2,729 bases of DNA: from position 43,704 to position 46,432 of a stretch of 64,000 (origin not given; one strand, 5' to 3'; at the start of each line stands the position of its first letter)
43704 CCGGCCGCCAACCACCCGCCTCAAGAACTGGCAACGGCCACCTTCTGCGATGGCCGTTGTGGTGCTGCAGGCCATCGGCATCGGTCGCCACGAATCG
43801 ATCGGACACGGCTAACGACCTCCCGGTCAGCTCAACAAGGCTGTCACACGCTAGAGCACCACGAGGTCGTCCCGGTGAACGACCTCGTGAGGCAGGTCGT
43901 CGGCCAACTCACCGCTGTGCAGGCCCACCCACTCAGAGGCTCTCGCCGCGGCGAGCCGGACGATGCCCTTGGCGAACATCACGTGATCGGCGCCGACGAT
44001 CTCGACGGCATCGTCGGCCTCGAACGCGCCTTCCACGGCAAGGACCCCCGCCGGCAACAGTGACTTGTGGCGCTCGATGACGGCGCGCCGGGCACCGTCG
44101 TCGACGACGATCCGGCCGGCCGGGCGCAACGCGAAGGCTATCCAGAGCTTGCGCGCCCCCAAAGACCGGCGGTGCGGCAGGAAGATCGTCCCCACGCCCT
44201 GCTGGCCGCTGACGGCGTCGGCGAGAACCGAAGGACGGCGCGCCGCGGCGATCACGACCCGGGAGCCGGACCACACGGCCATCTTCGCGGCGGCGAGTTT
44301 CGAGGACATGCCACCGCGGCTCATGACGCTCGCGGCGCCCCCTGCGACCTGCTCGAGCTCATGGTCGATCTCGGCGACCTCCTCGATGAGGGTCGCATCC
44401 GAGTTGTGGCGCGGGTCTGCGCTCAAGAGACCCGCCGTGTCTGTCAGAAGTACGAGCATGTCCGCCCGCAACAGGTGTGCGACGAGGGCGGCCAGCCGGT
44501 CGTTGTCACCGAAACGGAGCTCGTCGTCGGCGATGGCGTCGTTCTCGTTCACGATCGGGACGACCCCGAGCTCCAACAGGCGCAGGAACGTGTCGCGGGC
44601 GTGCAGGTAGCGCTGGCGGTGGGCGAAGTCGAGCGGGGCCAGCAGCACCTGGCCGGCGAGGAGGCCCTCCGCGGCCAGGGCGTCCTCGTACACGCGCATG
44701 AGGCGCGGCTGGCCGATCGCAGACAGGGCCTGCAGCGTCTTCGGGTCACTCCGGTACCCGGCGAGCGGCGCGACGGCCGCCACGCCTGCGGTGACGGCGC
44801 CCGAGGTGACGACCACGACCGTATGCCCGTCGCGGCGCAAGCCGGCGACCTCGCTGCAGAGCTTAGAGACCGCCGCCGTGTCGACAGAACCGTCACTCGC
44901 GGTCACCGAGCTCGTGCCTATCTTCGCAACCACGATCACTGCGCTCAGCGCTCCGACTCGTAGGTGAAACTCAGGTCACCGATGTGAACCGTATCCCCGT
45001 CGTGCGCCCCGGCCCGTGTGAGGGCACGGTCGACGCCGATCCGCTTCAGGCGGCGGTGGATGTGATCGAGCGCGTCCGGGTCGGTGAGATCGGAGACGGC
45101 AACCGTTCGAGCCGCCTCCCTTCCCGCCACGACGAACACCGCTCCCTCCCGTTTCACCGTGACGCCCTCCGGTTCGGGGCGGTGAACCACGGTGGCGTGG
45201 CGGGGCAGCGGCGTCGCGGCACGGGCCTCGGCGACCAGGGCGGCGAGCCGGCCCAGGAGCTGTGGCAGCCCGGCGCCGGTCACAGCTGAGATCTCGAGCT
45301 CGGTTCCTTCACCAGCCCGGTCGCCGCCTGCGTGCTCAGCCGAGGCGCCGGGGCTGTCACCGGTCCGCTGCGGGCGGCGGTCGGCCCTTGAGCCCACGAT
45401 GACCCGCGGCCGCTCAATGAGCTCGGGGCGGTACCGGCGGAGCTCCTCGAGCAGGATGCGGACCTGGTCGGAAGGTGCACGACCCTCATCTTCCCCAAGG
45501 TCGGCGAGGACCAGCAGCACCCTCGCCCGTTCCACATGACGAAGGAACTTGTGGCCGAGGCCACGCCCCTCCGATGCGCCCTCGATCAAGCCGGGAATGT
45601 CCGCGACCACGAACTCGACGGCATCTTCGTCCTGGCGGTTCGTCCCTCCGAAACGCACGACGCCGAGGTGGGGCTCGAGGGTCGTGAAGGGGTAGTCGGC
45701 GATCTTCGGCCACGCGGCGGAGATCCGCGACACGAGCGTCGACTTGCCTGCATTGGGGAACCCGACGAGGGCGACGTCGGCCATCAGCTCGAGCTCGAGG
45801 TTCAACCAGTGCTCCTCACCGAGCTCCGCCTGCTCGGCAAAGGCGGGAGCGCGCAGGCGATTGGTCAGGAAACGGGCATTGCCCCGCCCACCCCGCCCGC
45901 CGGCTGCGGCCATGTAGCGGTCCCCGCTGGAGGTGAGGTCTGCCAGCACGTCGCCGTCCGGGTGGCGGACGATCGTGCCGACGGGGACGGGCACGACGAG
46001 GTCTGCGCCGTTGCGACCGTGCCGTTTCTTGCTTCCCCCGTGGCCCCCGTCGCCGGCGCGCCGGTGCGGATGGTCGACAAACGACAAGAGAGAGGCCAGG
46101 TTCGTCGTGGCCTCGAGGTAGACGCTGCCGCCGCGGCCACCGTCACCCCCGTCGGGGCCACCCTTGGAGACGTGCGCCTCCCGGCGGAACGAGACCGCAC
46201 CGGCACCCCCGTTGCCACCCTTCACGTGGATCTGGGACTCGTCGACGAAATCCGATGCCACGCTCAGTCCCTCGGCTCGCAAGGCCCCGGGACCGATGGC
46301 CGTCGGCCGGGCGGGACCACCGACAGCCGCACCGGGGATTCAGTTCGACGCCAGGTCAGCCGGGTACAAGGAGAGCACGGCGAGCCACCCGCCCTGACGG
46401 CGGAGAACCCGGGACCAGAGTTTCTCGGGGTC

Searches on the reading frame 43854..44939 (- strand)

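Call 11: search_protein_families(library=pfam, proteins=[window:43854-44939:-], max_evalue=0.001)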
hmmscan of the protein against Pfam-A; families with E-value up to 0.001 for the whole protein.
window:43854-44939:- (362 aa): 2 families
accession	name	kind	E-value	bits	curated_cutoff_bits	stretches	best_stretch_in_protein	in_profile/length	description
PF00696.33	AA_kinase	-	9.7e-45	153.6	24.9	1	1-231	1-233/234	Amino acid kinase family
PF01472.26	PUA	-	8.1e-13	48.6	24.8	1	275-340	1-65/74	PUA domain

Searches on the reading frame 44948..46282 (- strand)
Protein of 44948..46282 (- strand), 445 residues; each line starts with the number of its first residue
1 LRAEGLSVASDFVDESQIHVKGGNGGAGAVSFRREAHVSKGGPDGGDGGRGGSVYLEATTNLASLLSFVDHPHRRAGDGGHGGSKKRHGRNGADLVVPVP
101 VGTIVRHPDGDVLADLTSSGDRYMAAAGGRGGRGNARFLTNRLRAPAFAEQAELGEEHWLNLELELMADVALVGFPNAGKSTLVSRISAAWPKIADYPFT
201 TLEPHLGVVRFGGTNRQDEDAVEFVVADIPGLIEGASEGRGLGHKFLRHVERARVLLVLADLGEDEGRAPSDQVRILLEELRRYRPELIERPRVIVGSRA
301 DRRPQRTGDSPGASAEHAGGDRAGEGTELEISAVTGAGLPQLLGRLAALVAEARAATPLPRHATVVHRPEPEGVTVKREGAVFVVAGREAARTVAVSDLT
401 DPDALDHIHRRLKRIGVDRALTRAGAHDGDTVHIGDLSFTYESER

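Call 92: search_protein_families(library=pfam, proteins=[window:44948-46282:-], max_evalue=0.001)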
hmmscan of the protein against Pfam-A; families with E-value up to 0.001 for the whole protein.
window:44948-46282:- (445 aa): 4 families
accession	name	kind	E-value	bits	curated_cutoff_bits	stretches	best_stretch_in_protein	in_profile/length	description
PF01018.28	GTP1_OBG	-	1.5e-53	181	27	1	13-165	1-154/155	GTP1/OBG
PF01926.29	MMR_HSR1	-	5.9e-21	75.1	21.9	1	169-296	1-110/113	50S ribosome-binding GTPase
PF09269.16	DUF1967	-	4.6e-17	62.3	27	1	376-441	3-70/70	Domain of unknown function (DUF1967)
PF02421.24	FeoB_N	-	6.2e-06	26.3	27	1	169-232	2-57/156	Ferrous iron transport protein B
